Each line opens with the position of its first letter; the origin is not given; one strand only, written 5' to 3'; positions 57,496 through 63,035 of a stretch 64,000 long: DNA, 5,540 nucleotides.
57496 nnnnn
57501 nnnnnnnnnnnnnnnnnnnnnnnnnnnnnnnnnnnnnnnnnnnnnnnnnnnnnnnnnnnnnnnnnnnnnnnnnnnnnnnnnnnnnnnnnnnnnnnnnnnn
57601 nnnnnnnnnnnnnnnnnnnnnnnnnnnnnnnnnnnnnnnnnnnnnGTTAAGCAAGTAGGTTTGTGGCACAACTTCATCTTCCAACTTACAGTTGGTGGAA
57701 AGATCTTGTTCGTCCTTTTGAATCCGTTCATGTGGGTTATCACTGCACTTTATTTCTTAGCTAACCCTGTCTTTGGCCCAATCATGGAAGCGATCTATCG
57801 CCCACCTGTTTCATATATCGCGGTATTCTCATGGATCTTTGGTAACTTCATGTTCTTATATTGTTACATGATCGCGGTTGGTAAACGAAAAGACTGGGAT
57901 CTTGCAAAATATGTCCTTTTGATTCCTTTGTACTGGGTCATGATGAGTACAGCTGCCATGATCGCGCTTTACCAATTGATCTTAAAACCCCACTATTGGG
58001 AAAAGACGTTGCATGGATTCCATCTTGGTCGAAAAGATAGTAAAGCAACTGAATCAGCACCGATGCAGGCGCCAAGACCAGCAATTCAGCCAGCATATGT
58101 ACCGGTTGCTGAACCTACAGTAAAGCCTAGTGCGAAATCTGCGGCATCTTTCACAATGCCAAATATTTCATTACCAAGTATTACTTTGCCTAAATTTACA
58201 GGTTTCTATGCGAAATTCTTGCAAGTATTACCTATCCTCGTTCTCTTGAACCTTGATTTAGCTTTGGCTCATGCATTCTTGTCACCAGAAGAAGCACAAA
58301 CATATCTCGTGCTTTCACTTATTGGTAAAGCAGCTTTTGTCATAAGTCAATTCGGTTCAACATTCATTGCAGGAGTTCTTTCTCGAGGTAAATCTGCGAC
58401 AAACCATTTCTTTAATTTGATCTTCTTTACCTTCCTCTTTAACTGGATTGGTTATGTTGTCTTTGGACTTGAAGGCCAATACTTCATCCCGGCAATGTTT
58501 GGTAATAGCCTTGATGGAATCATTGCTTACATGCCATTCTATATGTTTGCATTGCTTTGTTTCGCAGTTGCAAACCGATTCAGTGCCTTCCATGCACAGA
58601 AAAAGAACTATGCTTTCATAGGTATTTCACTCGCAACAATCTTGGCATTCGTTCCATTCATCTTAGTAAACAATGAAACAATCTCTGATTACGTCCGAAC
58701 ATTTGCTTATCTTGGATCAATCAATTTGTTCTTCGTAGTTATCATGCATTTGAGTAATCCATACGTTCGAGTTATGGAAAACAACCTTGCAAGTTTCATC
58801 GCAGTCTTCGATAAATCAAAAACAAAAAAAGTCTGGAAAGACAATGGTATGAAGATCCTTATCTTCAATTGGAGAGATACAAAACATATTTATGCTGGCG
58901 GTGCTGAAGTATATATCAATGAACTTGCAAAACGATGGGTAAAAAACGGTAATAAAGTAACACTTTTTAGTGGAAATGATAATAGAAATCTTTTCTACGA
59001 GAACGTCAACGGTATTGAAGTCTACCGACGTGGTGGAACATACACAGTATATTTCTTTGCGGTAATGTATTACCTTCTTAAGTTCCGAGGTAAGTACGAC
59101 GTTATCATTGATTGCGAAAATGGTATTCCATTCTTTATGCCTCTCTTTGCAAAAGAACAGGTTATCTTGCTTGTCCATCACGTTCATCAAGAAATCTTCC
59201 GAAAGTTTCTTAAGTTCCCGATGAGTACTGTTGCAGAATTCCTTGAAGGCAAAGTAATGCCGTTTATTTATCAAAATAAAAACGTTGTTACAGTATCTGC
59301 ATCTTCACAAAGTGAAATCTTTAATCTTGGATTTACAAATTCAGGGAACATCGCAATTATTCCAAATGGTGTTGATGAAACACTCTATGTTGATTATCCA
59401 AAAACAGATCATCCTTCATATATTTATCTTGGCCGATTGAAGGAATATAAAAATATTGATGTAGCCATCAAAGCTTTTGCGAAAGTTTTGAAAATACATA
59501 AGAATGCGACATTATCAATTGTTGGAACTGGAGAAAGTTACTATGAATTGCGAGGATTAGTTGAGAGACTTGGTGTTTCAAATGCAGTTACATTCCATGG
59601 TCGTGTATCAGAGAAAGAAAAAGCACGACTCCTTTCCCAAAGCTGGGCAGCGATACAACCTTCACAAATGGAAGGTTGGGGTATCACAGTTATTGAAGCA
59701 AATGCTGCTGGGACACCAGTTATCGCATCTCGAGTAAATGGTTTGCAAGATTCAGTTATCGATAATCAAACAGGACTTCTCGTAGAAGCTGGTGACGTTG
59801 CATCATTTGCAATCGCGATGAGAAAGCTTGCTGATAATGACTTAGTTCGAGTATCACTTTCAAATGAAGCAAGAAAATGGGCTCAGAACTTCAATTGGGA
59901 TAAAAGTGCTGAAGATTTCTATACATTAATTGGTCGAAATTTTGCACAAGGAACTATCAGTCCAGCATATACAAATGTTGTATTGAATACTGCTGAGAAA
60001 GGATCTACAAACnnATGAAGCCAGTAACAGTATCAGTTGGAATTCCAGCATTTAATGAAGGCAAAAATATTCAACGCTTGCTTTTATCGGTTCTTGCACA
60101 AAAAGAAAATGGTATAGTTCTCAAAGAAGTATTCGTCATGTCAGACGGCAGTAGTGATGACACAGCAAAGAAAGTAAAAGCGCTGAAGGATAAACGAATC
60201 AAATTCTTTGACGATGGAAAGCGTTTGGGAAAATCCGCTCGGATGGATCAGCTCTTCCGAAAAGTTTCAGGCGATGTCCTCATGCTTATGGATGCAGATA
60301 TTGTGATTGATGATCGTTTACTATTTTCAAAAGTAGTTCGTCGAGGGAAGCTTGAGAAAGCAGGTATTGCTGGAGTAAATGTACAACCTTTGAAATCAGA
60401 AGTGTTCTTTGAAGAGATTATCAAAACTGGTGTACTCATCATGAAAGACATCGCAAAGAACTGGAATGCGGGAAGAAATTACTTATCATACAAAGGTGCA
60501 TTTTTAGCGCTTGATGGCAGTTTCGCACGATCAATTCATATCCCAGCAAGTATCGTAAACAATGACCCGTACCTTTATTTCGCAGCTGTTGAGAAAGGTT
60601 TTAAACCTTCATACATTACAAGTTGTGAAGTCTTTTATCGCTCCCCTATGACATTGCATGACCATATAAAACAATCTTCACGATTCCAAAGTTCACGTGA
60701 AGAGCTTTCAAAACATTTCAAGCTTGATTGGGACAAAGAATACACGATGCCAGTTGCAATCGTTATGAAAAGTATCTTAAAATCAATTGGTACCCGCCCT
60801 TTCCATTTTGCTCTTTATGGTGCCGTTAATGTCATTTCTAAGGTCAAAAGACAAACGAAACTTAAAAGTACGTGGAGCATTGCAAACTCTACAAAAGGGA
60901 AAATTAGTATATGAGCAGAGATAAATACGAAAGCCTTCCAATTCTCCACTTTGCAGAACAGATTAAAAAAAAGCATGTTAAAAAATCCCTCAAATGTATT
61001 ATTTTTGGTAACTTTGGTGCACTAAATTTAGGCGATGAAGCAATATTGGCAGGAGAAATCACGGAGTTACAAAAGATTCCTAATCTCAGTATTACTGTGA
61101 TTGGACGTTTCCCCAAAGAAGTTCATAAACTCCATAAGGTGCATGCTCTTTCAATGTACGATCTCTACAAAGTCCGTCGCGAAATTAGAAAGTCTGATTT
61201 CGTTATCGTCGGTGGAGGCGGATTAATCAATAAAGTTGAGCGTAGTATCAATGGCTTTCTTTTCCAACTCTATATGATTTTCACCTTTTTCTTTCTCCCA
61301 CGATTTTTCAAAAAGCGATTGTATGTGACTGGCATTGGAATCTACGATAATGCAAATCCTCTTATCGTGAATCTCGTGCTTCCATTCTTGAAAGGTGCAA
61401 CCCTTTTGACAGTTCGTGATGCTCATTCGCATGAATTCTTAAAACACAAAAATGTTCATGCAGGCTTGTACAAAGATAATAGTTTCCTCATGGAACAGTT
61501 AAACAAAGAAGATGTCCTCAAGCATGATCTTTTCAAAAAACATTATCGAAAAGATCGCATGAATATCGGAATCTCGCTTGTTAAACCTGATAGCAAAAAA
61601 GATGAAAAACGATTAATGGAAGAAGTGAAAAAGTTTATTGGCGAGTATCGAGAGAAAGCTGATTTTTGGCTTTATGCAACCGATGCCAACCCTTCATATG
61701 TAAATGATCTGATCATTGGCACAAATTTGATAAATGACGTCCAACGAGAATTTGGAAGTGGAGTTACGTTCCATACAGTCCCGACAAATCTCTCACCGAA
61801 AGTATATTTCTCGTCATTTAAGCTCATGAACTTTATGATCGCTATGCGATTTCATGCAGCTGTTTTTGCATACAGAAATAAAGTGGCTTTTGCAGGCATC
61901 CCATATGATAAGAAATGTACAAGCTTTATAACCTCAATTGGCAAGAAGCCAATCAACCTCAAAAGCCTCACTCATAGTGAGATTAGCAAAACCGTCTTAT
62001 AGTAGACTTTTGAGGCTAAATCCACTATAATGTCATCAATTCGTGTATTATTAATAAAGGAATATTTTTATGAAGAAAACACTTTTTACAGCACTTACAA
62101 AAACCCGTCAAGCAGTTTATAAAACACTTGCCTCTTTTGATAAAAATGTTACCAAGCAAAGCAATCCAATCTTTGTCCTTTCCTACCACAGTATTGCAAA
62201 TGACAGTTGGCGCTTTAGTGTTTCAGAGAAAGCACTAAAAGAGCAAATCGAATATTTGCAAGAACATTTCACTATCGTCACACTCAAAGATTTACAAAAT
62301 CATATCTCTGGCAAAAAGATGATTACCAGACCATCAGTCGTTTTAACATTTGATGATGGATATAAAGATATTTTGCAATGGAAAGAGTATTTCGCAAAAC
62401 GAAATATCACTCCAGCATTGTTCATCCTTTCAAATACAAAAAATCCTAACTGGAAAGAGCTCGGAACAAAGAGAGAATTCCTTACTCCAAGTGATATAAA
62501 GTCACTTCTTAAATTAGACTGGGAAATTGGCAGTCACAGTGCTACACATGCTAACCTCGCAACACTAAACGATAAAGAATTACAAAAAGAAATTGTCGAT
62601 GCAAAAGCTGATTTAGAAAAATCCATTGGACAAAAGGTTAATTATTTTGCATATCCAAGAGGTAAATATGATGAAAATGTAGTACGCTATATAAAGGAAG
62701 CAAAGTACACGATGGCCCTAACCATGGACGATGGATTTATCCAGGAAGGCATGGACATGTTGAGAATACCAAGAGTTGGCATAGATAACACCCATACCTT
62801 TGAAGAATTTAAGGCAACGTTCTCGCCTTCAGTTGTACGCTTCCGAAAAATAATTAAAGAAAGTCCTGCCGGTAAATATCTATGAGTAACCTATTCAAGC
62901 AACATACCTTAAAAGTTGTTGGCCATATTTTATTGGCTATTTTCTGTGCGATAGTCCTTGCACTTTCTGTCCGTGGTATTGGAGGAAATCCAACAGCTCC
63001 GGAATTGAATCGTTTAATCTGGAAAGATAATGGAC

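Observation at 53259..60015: Divergently transcribed giant glycosyltransferase fusions (DPM1-like + processive GT2, one with an extra GT4)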

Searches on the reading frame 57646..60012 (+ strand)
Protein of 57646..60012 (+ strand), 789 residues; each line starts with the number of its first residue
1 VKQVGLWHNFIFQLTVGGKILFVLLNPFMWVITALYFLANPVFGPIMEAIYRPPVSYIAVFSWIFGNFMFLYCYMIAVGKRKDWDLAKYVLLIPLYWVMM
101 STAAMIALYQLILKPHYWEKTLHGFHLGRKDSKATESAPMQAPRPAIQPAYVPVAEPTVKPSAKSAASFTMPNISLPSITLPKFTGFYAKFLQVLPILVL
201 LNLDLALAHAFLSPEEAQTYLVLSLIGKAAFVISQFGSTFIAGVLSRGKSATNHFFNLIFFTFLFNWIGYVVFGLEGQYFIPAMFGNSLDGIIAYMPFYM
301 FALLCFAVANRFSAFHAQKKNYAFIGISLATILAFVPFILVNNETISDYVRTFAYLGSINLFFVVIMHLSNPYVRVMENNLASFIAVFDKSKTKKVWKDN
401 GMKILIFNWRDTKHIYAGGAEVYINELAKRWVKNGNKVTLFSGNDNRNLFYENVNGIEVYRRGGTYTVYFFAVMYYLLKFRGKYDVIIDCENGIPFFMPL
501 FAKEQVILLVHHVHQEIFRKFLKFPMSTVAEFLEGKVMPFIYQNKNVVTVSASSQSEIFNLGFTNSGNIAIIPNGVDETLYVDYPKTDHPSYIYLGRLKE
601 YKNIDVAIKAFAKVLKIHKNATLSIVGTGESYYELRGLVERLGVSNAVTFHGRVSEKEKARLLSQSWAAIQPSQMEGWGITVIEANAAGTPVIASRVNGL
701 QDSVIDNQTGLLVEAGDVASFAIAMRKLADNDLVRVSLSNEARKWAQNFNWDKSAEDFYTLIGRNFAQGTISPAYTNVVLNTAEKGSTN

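Call 74: predict_structure(alignment_id=A2)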
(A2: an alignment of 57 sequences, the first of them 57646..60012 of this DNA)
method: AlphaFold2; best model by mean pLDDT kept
length: 789 residues; sequences in the alignment: 57
mean_pLDDT: 78.6   pTM: 0.63
mean pLDDT of the five models: 78.6, 75.4, 74.8, 73.7, 67.9
residues with pLDDT >= 90: 335; 70-90: 233; 50-70: 121; < 50: 100
segments of 3 or more residues with pLDDT < 50: 1-4, 121-181, 767-789
pLDDT, mean of each block of 10 residues (from residue 1): 46 53 60 70 71 52 54 68 71 63 61 54 41 38 31 36 37 37 67 91 94 94 96 95 92 93 97 93 91 95 97 91 90 92 89 95 90 79 79 55 89 76 90 91 84 89 83 89 90 71 89 73 75 83 89 88 88 89 92 92 94 97 92 95 97 89 95 75 89 89 90 94 96 95 92 91 62 32 31
secondary structure, 60 per line:
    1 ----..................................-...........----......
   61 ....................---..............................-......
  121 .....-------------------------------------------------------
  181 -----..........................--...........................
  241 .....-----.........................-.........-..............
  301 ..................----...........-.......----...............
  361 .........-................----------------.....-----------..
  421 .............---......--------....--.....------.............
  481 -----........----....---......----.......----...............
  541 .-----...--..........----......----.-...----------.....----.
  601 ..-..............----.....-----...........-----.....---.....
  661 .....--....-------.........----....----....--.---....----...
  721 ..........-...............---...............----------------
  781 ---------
elements in order (helices of 4 or more, strands of 3 or more residues): H5-38 H40-50 H55-80 H84-113 H115-125 H186-211 H214-245 H251-275 H277-285 H287-318 H323-333 H335-341 H346-369 H371-386 E403-407 H419-433 E437-442 E451-454 E457-461 H468-480 E486-490 H498-501 E505-510 H515-521 H526-541 E547-549 H552-561 E569-571 E591-595 H604-617 E622-626 H632-642 E648-652 H656-665 E668-671 H679-687 E692-695 H700-703 E710-713 H718-730 H732-746 H751-764

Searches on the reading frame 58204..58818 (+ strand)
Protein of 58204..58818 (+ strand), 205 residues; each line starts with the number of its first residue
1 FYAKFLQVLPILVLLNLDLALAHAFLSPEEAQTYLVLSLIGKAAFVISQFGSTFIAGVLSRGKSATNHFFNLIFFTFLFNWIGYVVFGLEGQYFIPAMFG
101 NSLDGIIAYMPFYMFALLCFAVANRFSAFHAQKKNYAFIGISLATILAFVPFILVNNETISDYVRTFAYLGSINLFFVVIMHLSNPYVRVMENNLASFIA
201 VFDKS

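Call 56: search_protein_families(library=pfam, proteins=[window:58204-58818:+], max_evalue=10)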
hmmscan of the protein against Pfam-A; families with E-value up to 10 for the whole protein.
seq(205 aa): 1 family
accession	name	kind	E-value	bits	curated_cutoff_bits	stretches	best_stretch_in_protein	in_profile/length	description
PF09874.14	DUF2101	-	0.64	10.2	22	1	110-183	62-135/206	Predicted membrane protein (DUF2101)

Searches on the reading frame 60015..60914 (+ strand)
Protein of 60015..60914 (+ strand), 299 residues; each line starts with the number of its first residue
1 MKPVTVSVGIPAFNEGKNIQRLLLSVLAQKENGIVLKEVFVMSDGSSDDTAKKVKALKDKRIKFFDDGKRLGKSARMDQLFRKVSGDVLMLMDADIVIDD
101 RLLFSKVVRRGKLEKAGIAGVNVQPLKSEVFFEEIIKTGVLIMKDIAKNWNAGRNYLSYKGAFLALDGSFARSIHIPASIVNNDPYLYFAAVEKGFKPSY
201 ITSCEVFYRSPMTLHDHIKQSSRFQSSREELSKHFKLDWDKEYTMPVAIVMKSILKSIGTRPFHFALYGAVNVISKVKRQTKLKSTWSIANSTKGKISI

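Call 6: search_protein_families(library=pfam, proteins=[window:60015-60914:+], max_evalue=0.01)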
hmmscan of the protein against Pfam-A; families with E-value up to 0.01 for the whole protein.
window:60015-60914:+ (299 aa): 5 families
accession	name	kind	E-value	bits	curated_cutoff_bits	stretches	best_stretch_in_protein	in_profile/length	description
PF00535.33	Glycos_transf_2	-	5.9e-21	75.6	23.3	1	7-123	1-115/168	Glycosyl transferase family 2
PF13641.12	Glyco_tranf_2_3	-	2.8e-10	41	27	1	6-124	3-124/230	Glycosyltransferase like family 2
PF10111.15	Glyco_tranf_2_2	-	0.0011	19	27.3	1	37-98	30-94/276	Glycosyltransferase like family 2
PF13704.12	Glyco_tranf_2_4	-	0.0049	17.8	27.5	1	22-95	6-81/98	Glycosyl transferase family 2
PF13632.12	Glyco_trans_2_3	-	0.0088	16.3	27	0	90-223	3-138/198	Glycosyl transferase family group 2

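Call 23: search_protein_families(library=ncbifam, proteins=[window:60015-60914:+], max_evalue=0.001)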
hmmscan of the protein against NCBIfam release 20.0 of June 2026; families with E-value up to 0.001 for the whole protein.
window:60015-60914:+ (299 aa): 14 families
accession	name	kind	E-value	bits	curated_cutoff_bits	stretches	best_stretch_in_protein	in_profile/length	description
TIGR03937.1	PgaC_IcaA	equivalog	2.5e-12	46.5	422.3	1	5-101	46-141/407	poly-beta-1,6-N-acetyl-D-glucosamine synthase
TIGR04283.1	glyco_like_mftF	equivalog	1.4e-08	34.6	182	1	6-105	1-91/221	TIGR04283 family arsenosugar biosynthesis glycosyltransferase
NF047588.1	GlcsyltransPgfSStrep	equivalog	1.4e-08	34.3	500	1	6-99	3-99/308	glycosyltransferase PgfS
NF010496.0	PRK13915.1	equivalog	1.1e-06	28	262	1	4-100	31-131/307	glucosyl-3-phosphoglycerate synthase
TIGR03965.1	mycofact_glyco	equivalog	1.5e-06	27.4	280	1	4-103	74-172/467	mycofactocin biosynthesis glycosyltransferase MftF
TIGR04242.1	nodulat_NodC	equivalog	2.9e-06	26.5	550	1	5-109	49-154/395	chitooligosaccharide synthase NodC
NF041875.1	EPS_EpsD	equivalog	4.5e-06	26.3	370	1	6-103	1-97/325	exopolysaccharide biosynthesis glycosyltransferase EpsD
NF007986.1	PRK10714.1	equivalog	5.5e-05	22.3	529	1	5-96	7-101/316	undecaprenyl-phosphate 4-deoxy-4-formamido-L-arabinose transferase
NF045692.1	OglycostaseCruG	equivalog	9.4e-05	21.5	600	1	5-68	42-104/386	2'-O-glycosyltransferase CruG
NF007482.0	PRK10073.1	equivalog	0.00021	20.4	423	1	5-107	7-106/334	glycosyltransferase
TIGR03469.1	HpnB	hypoth_equivalog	0.00022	20.4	379.25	1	6-134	46-182/386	hopene-associated glycosyltransferase HpnB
NF050050.1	ProtGlycPglI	equivalog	0.00035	20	500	1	6-97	4-95/306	GalNAc(5)-diNAcBac-PP-undecaprenol beta-1,3-glucosyltransferase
TIGR04182.1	glyco_TIGR04182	equivalog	0.0005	19.6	325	1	6-96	2-83/293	S-layer glycoprotein N-glycosyltransferase AglJ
NF038302.1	EPS_HpsE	equivalog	0.00065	18.8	300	0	5-120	2-121/307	hormogonium polysaccharide biosynthesis glycosyltransferase HpsE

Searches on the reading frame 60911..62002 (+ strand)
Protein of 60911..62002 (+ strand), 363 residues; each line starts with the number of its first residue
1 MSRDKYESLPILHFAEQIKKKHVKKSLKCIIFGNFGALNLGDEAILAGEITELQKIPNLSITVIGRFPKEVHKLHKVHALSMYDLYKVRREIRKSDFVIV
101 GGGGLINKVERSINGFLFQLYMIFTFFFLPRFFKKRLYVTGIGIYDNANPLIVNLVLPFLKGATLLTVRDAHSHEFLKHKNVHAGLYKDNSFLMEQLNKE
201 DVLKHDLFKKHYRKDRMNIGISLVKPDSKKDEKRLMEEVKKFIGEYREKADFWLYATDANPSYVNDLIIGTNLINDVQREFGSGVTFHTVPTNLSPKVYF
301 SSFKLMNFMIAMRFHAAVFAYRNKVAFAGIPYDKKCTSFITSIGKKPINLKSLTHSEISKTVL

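Call 6: search_protein_families(library=pfam, proteins=[window:60911-62002:+], max_evalue=0.01)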
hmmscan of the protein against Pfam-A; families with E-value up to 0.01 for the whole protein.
window:60911-62002:+ (363 aa): 1 family
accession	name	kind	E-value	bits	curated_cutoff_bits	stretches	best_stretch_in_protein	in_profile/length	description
PF04230.19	PS_pyruv_trans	-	3.7e-26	93.1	25.3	1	39-333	1-279/280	Polysaccharide pyruvyl transferase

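Call 23: search_protein_families(library=ncbifam, proteins=[window:60911-62002:+], max_evalue=0.001)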
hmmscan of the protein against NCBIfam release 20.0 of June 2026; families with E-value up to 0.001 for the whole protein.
window:60911-62002:+ (363 aa): 1 family
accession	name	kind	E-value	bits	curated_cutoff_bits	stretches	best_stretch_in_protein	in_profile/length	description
TIGR03609.1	S_layer_CsaB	equivalog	8.6e-37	127.1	213.1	1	29-352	2-298/301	polysaccharide pyruvyl transferase CsaB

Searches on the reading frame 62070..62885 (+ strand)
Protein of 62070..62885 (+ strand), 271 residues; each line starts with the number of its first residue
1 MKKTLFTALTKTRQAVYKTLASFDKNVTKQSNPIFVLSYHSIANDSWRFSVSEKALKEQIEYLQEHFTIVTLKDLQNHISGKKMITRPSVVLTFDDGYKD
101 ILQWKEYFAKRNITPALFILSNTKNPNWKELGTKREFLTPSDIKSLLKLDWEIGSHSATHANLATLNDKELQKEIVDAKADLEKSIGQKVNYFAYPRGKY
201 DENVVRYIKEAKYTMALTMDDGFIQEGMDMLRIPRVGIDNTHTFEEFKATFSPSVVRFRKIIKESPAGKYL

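Call 6: search_protein_families(library=pfam, proteins=[window:62070-62885:+], max_evalue=0.01)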
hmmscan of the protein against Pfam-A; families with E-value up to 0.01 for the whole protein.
window:62070-62885:+ (271 aa): 3 families
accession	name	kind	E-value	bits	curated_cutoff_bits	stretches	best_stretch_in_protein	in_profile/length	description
PF01522.26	Polysacc_deac_1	-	2.5e-22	79.6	23.1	1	87-215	6-123/124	Polysaccharide deacetylase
PF03065.20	Glyco_hydro_57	-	9.1e-05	22.3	21.2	1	152-227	104-180/291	Glycosyl hydrolase family 57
PF10096.14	DUF2334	-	0.00024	21.2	26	1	99-217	16-144/203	Uncharacterized protein conserved in bacteria (DUF2334)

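Call 23: search_protein_families(library=ncbifam, proteins=[window:62070-62885:+], max_evalue=0.001)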
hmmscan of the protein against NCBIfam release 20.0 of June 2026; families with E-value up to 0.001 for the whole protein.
window:62070-62885:+ (271 aa): 11 families
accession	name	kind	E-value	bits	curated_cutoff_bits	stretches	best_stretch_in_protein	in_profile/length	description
TIGR03938.2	deacetyl_PgaB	equivalog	4.4e-17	61.6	321.9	2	34-100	3-76/621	poly-beta-1,6-N-acetyl-D-glucosamine N-deacetylase PgaB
NF011177.0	PRK14582.1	equivalog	1.3e-15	56.7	923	2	25-100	40-119/671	poly-beta-1,6-N-acetyl-D-glucosamine N-deacetylase PgaB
TIGR02764.1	spore_ybaN_pdaB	equivalog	1.6e-14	54.1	237.4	1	90-215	8-123/191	polysaccharide deacetylase family sporulation protein PdaB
TIGR03933.1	PIA_icaB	equivalog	3e-12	46.6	248.35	1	39-245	23-235/245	intercellular adhesin biosynthesis polysaccharide N-deacetylase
NF011176.0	PRK14581.1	equivalog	3.5e-12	45.3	1091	2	29-103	44-122/673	poly-beta-1,6-N-acetyl-D-glucosamine N-deacetylase PgaB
TIGR02884.1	spore_pdaA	equivalog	3.5e-10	40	298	1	90-214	39-154/224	delta-lactam-biosynthetic de-N-acetylase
TIGR02873.1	spore_ylxY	hypoth_equivalog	1.1e-09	37.9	391.5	1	147-213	134-200/268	probable sporulation protein, polysaccharide deacetylase family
NF050820.1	PolSacchBiosHfsH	equivalog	1.9e-08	34.3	400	1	134-241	77-183/249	oligosaccharide deacetylase HfsH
TIGR04243.1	nodulat_NodB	equivalog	8.3e-07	28.7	240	1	139-210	43-115/197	chitooligosaccharide deacetylase NodB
NF045821.1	PgAcgDacpgdA1_Bac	equivalog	8.6e-07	28.1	400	1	87-215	87-205/282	peptidoglycan-N-acetylglucosamine deacetylase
NF045820.1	PgAcgDacpgdA_Strep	equivalog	0.00081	18.3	800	0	88-200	268-370/463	peptidoglycan-N-acetylglucosamine deacetylase PgdA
